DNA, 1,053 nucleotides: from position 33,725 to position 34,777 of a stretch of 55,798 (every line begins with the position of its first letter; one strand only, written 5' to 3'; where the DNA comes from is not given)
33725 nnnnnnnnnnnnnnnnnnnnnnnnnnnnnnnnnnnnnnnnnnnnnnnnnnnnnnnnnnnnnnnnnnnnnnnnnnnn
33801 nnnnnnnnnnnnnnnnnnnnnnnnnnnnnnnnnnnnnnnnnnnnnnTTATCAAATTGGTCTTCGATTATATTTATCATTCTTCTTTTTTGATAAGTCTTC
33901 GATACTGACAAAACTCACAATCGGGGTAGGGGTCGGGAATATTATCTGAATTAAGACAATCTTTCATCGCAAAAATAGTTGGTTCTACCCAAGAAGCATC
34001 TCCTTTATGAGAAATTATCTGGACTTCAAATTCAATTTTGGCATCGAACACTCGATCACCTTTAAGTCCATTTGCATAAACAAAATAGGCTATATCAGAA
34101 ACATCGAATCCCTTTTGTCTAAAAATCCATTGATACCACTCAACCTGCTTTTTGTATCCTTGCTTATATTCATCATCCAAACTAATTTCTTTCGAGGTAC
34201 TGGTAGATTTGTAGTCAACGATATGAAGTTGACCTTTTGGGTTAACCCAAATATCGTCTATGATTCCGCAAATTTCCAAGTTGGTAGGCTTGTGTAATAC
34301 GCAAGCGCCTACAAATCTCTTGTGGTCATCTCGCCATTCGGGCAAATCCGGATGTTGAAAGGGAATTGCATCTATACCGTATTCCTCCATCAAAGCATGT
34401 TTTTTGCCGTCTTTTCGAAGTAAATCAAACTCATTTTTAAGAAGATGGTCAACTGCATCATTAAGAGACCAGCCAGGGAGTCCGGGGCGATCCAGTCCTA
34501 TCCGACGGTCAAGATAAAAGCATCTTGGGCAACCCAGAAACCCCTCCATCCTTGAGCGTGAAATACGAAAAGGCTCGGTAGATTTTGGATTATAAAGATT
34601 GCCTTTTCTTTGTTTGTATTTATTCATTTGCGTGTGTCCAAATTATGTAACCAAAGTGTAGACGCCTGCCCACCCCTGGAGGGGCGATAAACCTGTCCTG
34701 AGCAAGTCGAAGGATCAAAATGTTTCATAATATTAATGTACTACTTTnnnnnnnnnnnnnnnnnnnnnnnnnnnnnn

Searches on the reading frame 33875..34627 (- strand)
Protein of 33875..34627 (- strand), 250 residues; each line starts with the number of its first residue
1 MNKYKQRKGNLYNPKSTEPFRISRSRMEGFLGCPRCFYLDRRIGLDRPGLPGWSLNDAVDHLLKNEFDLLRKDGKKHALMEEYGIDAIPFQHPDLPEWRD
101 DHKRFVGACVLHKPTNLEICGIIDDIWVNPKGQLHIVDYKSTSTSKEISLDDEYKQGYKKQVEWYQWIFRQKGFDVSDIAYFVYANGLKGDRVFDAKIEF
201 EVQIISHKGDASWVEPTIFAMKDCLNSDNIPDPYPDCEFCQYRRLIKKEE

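Call 3: search_protein_families(library=pfam, proteins=[window:33875-34627:-], max_evalue=1)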
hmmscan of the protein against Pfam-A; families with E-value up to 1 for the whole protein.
window:33875-34627:- (250 aa): 1 family
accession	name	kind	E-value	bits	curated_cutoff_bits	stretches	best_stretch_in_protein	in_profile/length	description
PF12705.13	PDDEXK_1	-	1e-12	49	22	1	22-244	2-244/247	PD-(D/E)XK nuclease superfamily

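Call 4: search_protein_families(library=padloc, proteins=[window:33875-34627:-], max_evalue=1)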
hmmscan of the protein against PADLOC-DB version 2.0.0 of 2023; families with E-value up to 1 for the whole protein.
window:33875-34627:- (250 aa): 7 families
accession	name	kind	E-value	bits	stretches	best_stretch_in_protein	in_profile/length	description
PDLC01250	Cas4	-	1.3e-08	33.4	1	115-244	58-165/168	"CAS-I,CAS-II,CAS-III,CAS-IV,CAS-V,CAS-VI; acquisition_associated"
PDLC00943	Cas4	-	1.6e-06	26.2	1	112-244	61-176/180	CRISPR-associated protein Cas4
PDLC00944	Cas4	-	2.6e-06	25.7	1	115-246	64-176/177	Cas4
PDLC01447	Cas4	-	9e-06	24.2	1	21-245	4-156/161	"CAS-I,CAS-II,CAS-III,CAS-IV,CAS-V,CAS-VI; acquisition_associated"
PDLC01747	Cas1g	-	0.0015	15.3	1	114-240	58-167/523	-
PDLC02085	Cas4a2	-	0.009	14.4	1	198-246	112-161/166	-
PDLC02087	Cas4b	-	0.033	12.3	1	116-186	71-135/189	-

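Call 5: search_protein_families(library=ncbifam, proteins=[window:33875-34627:-], max_evalue=1)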
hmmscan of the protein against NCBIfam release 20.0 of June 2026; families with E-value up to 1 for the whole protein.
window:33875-34627:- (250 aa): 3 families
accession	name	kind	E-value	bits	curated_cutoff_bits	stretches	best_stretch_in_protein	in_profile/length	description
TIGR00372.1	cas4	equivalog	6.1e-06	26.2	65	1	112-244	61-176/180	CRISPR-associated protein Cas4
NF010485.0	PRK13909.1-2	equivalog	0.13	10.4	650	1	125-185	849-899/909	RecB-like helicase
TIGR03083.1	TIGR03083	domain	0.18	12.1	50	1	47-74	23-52/202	maleylpyruvate isomerase family mycothiol-dependent enzyme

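Call 6: search_protein_families(library=phrogs, proteins=[window:33875-34627:-], max_evalue=1)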
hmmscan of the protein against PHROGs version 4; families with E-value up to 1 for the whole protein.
window:33875-34627:- (250 aa): 10 families
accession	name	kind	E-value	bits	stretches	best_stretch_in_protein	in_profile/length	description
phrog_31195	-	unknown function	2.4e-13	51.2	1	21-242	5-220/232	-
phrog_1706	-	DNA, RNA and nucleotide metabolism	2.1e-10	41.5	1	116-248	119-244/293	CRISPR/Cas system associated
phrog_1218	-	DNA, RNA and nucleotide metabolism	0.0025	18.1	1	117-182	138-204/364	exonuclease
phrog_1615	-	unknown function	0.0046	18.6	1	119-165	27-73/111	-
phrog_1674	-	DNA, RNA and nucleotide metabolism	0.0078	16.4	1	135-243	146-259/276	exonuclease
phrog_69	-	DNA, RNA and nucleotide metabolism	0.011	15.7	1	15-147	83-233/501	exonuclease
phrog_7667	-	unknown function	0.017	16.1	1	153-184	19-50/64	-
phrog_298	-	DNA, RNA and nucleotide metabolism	0.022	15.1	1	116-176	163-219/293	exonuclease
phrog_434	-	DNA, RNA and nucleotide metabolism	0.054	13.7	1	122-184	146-206/372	RecE-like recombination exonuclease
phrog_412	-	DNA, RNA and nucleotide metabolism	0.28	11.4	1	125-175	290-339/440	exonuclease VIII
